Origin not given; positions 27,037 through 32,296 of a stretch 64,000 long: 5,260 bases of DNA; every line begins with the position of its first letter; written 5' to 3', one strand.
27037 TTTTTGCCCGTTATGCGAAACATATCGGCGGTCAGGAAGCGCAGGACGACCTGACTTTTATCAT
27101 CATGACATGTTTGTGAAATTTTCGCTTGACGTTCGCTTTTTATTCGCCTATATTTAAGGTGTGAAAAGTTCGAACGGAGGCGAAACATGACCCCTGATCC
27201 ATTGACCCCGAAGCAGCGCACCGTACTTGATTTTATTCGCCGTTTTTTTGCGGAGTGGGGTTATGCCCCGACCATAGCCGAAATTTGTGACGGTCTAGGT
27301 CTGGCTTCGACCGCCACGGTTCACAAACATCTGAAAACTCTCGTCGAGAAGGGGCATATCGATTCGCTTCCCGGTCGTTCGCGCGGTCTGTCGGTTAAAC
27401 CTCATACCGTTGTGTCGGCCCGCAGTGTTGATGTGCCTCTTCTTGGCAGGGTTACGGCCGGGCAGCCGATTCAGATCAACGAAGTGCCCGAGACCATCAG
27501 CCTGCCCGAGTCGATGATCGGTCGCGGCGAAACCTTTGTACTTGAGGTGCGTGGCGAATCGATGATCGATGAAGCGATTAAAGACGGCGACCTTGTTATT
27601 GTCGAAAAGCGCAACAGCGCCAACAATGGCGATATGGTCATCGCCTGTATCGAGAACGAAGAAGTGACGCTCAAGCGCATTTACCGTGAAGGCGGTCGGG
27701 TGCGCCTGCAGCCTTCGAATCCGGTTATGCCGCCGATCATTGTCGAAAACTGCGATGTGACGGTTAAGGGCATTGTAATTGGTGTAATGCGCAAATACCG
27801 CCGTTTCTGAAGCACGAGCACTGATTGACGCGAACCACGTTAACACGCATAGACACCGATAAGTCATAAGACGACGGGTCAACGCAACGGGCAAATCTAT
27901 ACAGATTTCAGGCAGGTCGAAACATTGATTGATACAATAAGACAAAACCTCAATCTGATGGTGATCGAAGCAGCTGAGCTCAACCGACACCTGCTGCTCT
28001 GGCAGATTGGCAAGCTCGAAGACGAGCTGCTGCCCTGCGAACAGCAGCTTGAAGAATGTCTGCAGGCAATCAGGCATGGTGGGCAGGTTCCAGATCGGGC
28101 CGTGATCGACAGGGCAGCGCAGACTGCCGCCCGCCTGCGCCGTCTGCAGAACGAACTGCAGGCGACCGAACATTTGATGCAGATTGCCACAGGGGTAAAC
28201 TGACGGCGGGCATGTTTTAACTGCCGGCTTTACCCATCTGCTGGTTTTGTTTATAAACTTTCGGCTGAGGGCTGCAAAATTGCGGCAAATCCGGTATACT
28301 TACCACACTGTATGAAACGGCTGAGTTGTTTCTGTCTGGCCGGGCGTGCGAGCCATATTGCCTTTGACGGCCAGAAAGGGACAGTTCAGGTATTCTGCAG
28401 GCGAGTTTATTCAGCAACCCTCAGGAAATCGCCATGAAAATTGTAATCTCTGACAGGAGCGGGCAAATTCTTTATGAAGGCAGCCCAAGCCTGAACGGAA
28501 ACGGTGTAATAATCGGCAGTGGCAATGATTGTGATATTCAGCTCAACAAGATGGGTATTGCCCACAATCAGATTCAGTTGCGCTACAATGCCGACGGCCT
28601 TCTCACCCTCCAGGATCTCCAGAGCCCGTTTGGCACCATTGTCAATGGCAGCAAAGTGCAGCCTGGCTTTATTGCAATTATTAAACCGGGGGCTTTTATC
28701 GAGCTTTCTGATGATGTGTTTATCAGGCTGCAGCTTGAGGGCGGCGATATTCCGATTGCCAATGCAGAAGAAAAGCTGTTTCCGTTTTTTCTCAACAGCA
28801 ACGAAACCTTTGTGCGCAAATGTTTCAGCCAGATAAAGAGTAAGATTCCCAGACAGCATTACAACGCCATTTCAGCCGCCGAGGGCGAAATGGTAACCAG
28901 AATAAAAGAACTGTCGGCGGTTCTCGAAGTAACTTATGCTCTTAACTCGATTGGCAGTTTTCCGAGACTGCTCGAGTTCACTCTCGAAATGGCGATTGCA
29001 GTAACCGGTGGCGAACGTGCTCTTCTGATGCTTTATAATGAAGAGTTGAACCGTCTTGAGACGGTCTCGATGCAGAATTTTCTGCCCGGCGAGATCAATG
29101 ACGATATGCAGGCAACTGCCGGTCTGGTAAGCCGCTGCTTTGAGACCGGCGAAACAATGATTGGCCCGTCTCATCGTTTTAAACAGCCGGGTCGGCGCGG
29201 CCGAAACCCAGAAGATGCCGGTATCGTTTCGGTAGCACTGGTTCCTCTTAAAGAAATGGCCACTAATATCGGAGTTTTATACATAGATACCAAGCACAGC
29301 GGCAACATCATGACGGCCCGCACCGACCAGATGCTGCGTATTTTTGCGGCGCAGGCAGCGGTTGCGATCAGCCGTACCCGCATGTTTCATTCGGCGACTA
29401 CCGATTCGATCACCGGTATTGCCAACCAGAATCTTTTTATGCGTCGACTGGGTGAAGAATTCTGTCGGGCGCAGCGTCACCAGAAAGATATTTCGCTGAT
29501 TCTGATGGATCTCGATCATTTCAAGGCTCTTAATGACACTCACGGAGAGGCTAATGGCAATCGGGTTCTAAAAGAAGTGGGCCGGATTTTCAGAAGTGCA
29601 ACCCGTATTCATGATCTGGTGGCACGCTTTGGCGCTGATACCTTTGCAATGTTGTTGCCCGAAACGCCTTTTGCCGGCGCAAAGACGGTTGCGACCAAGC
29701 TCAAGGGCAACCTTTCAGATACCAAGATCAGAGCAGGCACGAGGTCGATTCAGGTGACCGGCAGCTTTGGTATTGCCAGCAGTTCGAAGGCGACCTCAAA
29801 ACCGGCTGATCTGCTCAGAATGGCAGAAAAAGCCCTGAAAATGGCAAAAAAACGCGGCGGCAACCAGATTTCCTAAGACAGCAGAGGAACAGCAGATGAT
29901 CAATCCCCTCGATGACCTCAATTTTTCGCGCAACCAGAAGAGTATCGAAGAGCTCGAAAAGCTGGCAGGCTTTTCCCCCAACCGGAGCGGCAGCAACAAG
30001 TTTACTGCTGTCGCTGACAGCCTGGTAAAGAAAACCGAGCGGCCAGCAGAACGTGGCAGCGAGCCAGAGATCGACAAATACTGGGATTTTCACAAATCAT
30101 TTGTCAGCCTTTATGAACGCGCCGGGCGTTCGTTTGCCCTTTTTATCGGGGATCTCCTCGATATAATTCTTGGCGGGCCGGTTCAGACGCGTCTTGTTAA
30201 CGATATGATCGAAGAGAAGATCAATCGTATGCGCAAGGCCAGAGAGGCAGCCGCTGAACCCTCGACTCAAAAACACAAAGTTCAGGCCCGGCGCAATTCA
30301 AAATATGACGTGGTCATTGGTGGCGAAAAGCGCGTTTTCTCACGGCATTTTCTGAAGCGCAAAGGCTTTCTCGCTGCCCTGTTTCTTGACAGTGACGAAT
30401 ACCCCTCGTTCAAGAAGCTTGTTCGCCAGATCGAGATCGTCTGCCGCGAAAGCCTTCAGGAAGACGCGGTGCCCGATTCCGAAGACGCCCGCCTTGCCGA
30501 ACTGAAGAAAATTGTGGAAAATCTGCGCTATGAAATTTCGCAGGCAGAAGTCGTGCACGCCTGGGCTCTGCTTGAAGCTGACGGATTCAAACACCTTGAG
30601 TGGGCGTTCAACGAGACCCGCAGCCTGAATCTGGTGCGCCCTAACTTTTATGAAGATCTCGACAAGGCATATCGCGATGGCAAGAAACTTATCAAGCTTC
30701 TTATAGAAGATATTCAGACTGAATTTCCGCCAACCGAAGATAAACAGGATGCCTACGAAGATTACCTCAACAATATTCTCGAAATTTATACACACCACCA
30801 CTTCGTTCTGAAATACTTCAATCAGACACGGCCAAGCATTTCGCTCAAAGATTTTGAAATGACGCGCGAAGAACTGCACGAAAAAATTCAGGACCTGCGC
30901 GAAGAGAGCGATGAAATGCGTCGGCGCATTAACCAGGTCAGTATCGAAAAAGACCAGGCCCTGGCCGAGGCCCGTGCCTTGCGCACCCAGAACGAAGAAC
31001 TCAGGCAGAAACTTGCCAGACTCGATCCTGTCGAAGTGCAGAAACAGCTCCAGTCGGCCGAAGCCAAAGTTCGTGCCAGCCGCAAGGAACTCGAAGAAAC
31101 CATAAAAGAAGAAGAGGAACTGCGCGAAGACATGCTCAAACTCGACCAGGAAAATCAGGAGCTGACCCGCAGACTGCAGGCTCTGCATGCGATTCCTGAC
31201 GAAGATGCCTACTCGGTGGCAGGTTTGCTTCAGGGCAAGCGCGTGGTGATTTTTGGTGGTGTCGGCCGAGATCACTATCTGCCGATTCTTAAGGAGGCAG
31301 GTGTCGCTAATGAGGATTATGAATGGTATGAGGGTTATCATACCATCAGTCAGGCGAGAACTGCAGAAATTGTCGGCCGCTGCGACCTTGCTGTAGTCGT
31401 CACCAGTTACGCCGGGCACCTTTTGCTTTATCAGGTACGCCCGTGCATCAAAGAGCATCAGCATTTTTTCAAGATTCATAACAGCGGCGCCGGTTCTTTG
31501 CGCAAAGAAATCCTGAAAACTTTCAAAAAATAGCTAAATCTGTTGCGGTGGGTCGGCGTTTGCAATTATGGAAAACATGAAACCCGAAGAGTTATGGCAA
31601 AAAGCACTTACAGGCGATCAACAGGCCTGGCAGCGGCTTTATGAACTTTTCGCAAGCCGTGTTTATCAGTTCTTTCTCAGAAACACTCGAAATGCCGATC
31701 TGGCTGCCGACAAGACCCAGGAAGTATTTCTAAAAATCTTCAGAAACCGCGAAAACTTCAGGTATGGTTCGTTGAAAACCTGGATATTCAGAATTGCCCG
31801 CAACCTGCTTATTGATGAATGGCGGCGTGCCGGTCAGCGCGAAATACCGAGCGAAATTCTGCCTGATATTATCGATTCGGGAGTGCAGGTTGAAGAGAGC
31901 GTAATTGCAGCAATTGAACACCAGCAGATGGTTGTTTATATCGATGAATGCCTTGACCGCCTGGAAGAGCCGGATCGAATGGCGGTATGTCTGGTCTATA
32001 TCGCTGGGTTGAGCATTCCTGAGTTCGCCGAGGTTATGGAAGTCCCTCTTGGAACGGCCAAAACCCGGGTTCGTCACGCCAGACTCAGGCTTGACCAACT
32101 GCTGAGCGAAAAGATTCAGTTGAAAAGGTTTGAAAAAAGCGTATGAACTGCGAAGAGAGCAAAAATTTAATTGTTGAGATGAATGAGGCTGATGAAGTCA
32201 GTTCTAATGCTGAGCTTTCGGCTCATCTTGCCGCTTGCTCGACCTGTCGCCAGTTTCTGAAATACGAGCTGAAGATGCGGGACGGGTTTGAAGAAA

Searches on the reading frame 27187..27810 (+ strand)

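Call 7: search_protein_families(library=pfam, proteins=[window:27187-27810:+], max_evalue=0.001)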
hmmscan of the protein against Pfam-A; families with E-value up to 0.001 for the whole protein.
window:27187-27810:+ (207 aa): 5 families
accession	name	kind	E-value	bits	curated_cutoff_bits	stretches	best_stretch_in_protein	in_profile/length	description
PF00717.28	Peptidase_S24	-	1.1e-30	106.2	23.3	1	84-198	1-116/116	Peptidase S24-like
PF01726.22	LexA_DNA_bind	-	9.3e-22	77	23.7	1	5-67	3-65/65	LexA DNA binding domain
PF12802.13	MarR_2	-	1.9e-05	25.2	27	1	6-59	3-51/61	MarR family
PF13463.12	HTH_27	-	0.00081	20.1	22.2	0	6-58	1-48/68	Winged helix DNA-binding domain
PF09339.16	HTH_IclR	-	0.00081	19.6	22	0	21-57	12-47/52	IclR helix-turn-helix domain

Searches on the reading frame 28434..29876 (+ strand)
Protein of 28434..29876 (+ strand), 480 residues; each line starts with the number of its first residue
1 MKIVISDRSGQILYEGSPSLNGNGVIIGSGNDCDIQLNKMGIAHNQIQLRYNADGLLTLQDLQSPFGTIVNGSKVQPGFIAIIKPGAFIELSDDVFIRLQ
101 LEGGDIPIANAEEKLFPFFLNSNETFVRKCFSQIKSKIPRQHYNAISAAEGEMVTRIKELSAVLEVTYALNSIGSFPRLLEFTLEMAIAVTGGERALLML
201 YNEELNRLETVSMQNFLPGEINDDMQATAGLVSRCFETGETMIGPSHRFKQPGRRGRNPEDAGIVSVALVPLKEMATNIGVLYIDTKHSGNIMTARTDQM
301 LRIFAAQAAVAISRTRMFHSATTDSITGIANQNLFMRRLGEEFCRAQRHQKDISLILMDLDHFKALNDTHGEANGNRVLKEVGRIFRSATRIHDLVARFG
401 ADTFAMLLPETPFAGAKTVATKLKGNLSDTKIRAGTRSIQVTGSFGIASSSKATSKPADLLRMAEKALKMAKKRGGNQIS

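Call 7: search_protein_families(library=pfam, proteins=[window:28434-29876:+], max_evalue=0.001)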
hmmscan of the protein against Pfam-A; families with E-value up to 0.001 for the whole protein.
window:28434-29876:+ (480 aa): 7 families
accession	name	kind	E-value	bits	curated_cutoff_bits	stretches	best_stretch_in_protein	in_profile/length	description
PF00990.26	GGDEF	-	1e-38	133.1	23.8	1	321-478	1-161/161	Diguanylate cyclase, GGDEF domain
PF00498.31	FHA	-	1.1e-09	39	20.7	1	25-91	1-66/67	FHA domain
PF13185.12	GAF_2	-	1.6e-08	35.3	28.6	1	178-312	6-135/136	GAF domain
PF16697.10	Yop-YscD_cpl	-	1.1e-07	32.5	33.2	1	19-91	13-83/94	Inner membrane component of T3SS, cytoplasmic domain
PF13492.12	GAF_3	-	2.8e-07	31.4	27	1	178-314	4-129/129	GAF domain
PF24898.2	GGDEF_GdpP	-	2.6e-06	28.2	30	1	359-479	2-116/126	Cyclic-di-AMP phosphodiesterase GdpP-like, GGDEF domain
PF01590.32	GAF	-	1.1e-05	26.5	22.4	1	179-312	5-133/133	GAF domain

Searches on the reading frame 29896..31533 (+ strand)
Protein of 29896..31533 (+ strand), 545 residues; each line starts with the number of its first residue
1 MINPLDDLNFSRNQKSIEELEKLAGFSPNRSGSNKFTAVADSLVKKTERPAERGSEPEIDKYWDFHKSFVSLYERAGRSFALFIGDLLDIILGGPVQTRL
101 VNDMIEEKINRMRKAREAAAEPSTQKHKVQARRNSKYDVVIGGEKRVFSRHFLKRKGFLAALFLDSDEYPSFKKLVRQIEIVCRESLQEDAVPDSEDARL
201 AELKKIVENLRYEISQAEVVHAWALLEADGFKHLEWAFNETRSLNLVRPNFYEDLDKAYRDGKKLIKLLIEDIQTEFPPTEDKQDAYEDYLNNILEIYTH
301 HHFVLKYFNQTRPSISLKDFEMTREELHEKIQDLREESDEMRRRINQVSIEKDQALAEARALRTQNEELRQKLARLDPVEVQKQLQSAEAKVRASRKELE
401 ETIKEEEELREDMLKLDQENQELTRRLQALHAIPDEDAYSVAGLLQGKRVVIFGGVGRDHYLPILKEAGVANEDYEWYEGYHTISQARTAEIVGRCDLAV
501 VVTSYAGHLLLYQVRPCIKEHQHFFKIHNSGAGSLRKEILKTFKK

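Call 7: search_protein_families(library=pfam, proteins=[window:29896-31533:+], max_evalue=0.001)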
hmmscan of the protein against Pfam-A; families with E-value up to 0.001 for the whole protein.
window:29896-31533:+ (545 aa): 3 families
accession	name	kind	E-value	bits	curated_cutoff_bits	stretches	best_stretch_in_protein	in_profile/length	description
PF10087.14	DUF2325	-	2e-06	28.3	33.6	1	450-539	2-91/94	Uncharacterized protein conserved in bacteria (DUF2325)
PF17675.6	APG6_N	-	0.00013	22.9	45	1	267-372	8-96/132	Apg6 coiled-coil region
PF13851.11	GAS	-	0.0003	20.7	32.3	1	325-429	29-131/200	Growth-arrest specific micro-tubule binding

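Call 37: search_protein_families(library=ncbifam, proteins=[window:29896-31533:+], max_evalue=0.01)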
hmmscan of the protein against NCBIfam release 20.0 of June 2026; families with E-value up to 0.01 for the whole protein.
window:29896-31533:+ (545 aa): 3 families
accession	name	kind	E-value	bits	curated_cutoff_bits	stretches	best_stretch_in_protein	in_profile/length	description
TIGR02168.1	SMC_prok_B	equivalog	3.2e-05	21.9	567.35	1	316-430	359-475/1181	chromosome segregation protein SMC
TIGR02169.1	SMC_prok_A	equivalog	4.4e-05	21.4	729.4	1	317-430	374-489/1165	chromosome segregation protein SMC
TIGR04523.1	Mplasa_alph_rch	subfamily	0.0078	14.2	270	0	318-431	387-499/745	helix-rich protein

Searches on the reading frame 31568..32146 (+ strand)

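Call 48: search_protein_families(library=pfam, proteins=[window:31568-32146:+], max_evalue=0.0001)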
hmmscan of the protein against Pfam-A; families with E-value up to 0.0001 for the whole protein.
window:31568-32146:+ (192 aa): 4 families
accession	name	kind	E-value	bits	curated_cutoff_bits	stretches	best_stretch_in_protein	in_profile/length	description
PF04542.20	Sigma70_r2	-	1.4e-13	50.9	24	1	24-89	1-69/71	Sigma-70 region 2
PF08281.18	Sigma70_r4_2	-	2.6e-11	43.4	25.7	1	124-175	3-54/54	Sigma-70, region 4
PF07638.17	Sigma70_ECF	-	6e-06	26.7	21.1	1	20-178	22-182/185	ECF sigma factor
PF04545.22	Sigma70_r4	-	1.4e-05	25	24.1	1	128-175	1-48/50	Sigma-70, region 4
